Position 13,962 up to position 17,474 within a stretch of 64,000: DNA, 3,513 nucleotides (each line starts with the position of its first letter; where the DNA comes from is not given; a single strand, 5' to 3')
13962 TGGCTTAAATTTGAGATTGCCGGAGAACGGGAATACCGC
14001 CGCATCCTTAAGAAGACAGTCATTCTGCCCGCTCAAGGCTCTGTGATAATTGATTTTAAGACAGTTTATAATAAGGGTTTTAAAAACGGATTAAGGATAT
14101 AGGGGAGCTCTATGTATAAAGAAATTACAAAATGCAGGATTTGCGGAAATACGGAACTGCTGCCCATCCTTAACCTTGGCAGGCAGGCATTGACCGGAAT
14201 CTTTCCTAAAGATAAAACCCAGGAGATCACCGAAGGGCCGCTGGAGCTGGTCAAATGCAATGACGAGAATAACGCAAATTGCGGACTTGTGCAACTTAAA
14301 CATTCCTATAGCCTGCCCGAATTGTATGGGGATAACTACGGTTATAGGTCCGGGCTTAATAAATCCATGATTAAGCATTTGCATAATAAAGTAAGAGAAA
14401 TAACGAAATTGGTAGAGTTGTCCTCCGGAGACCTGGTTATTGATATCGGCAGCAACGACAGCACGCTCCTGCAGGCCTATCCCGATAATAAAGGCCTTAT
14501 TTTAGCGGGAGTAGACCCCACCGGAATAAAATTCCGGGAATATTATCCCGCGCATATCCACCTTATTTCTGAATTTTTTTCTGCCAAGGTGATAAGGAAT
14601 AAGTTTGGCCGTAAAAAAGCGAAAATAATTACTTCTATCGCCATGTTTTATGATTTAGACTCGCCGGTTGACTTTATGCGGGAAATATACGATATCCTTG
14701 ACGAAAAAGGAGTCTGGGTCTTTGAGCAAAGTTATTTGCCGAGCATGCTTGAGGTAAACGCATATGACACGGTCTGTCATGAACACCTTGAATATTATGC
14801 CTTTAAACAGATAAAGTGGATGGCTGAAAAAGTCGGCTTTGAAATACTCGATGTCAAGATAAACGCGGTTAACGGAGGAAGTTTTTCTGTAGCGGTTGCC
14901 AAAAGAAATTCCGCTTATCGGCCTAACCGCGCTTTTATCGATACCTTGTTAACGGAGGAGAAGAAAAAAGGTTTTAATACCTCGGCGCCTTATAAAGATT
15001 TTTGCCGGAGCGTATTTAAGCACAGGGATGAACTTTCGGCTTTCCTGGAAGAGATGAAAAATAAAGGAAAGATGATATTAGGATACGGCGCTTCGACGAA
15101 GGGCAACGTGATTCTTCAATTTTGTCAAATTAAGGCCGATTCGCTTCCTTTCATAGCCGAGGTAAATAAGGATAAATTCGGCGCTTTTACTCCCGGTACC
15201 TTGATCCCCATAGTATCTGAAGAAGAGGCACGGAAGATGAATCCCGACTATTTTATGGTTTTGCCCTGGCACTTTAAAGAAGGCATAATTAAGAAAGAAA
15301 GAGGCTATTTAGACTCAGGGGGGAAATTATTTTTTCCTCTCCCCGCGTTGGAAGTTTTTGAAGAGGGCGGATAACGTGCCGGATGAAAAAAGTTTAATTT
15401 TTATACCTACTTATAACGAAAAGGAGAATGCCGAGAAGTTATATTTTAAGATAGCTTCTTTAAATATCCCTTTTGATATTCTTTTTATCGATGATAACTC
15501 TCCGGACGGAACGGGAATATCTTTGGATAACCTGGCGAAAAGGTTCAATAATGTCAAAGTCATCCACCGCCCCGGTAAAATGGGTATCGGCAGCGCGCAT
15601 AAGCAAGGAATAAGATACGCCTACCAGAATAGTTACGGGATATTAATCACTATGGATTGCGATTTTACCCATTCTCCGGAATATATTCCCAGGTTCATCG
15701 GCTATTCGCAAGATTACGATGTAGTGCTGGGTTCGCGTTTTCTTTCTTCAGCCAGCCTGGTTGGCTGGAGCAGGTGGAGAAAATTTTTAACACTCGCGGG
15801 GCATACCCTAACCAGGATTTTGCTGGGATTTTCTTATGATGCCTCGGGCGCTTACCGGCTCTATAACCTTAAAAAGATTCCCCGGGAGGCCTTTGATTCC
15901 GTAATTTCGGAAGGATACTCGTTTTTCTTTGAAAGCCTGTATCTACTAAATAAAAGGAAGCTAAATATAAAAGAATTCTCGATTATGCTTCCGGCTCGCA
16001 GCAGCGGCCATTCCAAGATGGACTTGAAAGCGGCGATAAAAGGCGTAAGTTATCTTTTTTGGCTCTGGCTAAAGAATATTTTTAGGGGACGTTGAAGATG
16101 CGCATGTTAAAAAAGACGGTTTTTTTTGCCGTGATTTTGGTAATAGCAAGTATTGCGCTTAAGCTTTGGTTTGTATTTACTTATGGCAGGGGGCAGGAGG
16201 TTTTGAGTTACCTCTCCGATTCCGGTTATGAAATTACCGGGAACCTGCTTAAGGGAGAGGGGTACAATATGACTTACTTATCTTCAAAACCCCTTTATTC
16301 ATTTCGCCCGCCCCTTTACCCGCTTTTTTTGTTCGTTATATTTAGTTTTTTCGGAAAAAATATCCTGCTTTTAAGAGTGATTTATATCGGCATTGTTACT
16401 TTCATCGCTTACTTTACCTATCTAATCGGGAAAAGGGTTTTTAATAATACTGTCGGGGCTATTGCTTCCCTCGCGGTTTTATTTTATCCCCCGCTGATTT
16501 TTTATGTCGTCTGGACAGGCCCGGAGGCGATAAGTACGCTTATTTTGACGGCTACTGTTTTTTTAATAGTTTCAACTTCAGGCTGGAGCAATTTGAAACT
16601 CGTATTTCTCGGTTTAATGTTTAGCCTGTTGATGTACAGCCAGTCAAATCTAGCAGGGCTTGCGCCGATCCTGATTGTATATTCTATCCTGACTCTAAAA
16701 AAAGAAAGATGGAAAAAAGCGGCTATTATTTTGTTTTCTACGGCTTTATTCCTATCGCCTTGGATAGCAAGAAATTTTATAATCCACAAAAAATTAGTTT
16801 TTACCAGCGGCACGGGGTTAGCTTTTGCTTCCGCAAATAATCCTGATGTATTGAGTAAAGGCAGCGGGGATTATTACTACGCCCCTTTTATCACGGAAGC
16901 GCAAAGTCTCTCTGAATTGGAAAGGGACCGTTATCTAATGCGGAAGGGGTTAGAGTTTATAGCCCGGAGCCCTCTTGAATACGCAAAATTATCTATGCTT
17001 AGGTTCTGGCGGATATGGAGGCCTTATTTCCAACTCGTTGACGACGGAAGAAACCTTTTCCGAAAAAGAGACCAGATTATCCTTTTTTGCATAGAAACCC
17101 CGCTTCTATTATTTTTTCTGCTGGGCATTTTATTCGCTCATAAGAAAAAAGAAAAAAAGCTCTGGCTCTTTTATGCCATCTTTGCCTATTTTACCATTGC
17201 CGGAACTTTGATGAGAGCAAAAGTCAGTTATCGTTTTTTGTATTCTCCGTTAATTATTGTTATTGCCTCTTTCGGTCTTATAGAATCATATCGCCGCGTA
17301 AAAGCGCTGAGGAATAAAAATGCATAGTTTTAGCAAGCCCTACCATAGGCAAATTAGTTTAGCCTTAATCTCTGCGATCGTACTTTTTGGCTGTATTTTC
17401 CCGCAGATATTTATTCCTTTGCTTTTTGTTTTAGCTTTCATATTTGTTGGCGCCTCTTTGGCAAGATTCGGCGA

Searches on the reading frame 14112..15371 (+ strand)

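Call 12: search_protein_families(library=pfam, proteins=[window:14112-15371:+], max_evalue=0.0001)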
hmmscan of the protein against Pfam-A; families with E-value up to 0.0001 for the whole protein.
window:14112-15371:+ (420 aa): 3 families
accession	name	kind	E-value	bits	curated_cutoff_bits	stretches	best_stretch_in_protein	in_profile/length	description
PF08484.17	Methyltransf_14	-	6.6e-51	172.7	23.5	1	253-411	2-160/160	C-methyltransferase C-terminal domain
PF08421.16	Methyltransf_13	-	5.1e-14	52.6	31.3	1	8-72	1-62/62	Putative zinc binding domain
PF13489.12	Methyltransf_23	-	1.7e-10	41.3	27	1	96-247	11-163/164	Methyltransferase domain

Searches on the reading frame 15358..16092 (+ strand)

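Call 12: search_protein_families(library=pfam, proteins=[window:15358-16092:+], max_evalue=0.0001)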
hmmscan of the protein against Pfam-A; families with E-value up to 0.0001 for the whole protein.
window:15358-16092:+ (245 aa): 1 family
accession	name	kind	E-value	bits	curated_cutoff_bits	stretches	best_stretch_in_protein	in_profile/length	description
PF00535.33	Glycos_transf_2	-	1.5e-23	84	23.3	1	14-170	2-160/168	Glycosyl transferase family 2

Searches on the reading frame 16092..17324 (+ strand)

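Call 12: search_protein_families(library=pfam, proteins=[window:16092-17324:+], max_evalue=0.0001)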
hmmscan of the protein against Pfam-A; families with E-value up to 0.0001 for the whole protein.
window:16092-17324:+ (411 aa): 1 family
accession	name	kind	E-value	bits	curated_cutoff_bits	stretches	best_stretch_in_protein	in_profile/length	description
PF13231.12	PMT_2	-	2.4e-06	28.3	26.1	1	72-220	2-154/160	Dolichyl-phosphate-mannose-protein mannosyltransferase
